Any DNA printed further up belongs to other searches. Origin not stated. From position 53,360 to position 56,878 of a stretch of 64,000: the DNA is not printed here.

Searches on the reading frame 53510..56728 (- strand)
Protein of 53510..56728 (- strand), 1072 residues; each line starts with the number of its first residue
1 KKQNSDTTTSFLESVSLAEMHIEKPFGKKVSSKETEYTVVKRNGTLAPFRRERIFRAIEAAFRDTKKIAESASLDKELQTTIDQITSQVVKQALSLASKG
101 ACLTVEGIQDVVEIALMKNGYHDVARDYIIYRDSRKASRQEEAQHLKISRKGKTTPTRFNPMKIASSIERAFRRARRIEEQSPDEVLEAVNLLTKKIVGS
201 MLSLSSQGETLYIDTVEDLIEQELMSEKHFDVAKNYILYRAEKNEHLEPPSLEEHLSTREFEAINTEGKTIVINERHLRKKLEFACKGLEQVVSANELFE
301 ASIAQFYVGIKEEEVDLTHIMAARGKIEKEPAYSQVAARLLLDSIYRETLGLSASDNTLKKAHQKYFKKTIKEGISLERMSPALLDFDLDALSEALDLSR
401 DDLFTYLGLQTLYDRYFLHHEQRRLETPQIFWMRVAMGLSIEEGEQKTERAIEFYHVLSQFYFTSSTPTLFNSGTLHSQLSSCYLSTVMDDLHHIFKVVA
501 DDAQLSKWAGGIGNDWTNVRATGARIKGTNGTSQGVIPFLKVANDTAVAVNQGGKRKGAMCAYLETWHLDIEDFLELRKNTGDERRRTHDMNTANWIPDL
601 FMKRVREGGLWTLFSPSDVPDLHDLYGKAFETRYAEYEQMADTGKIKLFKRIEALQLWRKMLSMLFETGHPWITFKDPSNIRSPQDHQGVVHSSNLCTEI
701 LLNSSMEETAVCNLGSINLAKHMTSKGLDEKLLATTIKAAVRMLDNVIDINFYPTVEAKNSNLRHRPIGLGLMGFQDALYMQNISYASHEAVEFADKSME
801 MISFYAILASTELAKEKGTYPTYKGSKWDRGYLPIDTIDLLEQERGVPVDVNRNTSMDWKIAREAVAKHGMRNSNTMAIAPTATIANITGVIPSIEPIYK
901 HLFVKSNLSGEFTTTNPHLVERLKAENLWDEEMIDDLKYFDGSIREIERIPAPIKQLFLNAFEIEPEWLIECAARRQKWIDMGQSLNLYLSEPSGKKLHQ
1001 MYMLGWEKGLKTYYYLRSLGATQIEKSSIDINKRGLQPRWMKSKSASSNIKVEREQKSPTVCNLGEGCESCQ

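Call 10: search_protein_families(library=pfam, proteins=[window:53510-56728:-], max_evalue=0.00001)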
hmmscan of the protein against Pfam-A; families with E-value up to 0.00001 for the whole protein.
window:53510-56728:- (1072 aa): 3 families
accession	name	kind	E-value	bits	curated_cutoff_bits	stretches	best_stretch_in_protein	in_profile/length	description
PF02867.20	Ribonuc_red_lgC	-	3.4e-191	636.9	23.9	1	481-1016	1-523/523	Ribonucleotide reductase, barrel domain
PF03477.21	ATP-cone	-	3.7e-32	111.2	25.8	2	38-136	2-87/88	ATP cone domain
PF00317.26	Ribonuc_red_lgN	-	2.6e-24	85.5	28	1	403-476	2-75/77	Ribonucleotide reductase, all-alpha domain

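Call 97: find_homologous_proteins(query=window:53510-56728:-, max_evalue=1e-100)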
Query window:53510-56728:- (1072 aa): 7995 proteins with E <= 1e-100 among 8000 candidates; the best 120 are listed.
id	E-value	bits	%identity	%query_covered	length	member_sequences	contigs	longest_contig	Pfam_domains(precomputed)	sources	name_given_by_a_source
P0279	0.0e+0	2394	100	98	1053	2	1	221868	PF02867.21,PF00317.27,PF03477.22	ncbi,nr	ncbi:MAG: ribonucleoside-diphosphate reductase subunit alpha [Chlamydiales bacterium]|nr:ribonucleos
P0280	0.0e+0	2363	94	51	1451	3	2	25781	PF02867.21,PF00317.27,PF03477.22,PF14528.12,PF13403.12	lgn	-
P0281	0.0e+0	2067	84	100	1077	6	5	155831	PF02867.21,PF00317.27,PF03477.22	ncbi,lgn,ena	-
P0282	0.0e+0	2064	83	100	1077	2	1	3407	PF02867.21,PF00317.27,PF03477.22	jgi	-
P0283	0.0e+0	2027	83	100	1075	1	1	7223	PF02867.21,PF00317.27,PF03477.22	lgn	-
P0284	0.0e+0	2024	83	100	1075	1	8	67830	PF02867.21,PF00317.27,PF03477.22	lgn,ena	-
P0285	0.0e+0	1989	-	-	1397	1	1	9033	PF02867.21,PF00317.27,PF03477.22,PF13403.12,PF14890.12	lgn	-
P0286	0.0e+0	1986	81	100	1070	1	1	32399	PF02867.21,PF00317.27,PF03477.22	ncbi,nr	ncbi:MAG: ribonucleoside-diphosphate reductase subunit alpha [Verrucomicrobia bacterium]|nr:ribonucl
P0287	0.0e+0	1968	-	-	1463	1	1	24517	PF02867.21,PF00317.27,PF03477.22,PF14528.12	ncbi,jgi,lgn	-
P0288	0.0e+0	1963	80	100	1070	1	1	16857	PF02867.21,PF00317.27,PF03477.22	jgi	jgi:ribonucleoside-diphosphate reductase alpha chain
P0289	0.0e+0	1961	79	100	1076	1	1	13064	PF02867.21,PF00317.27,PF03477.22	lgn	-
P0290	0.0e+0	1958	80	100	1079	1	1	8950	PF02867.21,PF00317.27,PF03477.22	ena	-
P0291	0.0e+0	1949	80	100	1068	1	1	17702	PF02867.21,PF00317.27,PF03477.22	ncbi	-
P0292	0.0e+0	1948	79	100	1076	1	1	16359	PF02867.21,PF00317.27,PF03477.22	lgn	-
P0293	0.0e+0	1944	80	100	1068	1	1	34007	PF02867.21,PF00317.27,PF03477.22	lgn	-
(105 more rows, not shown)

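Call 98: find_encoding_contigs(protein=P0279, flank=1000, max_places=2)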
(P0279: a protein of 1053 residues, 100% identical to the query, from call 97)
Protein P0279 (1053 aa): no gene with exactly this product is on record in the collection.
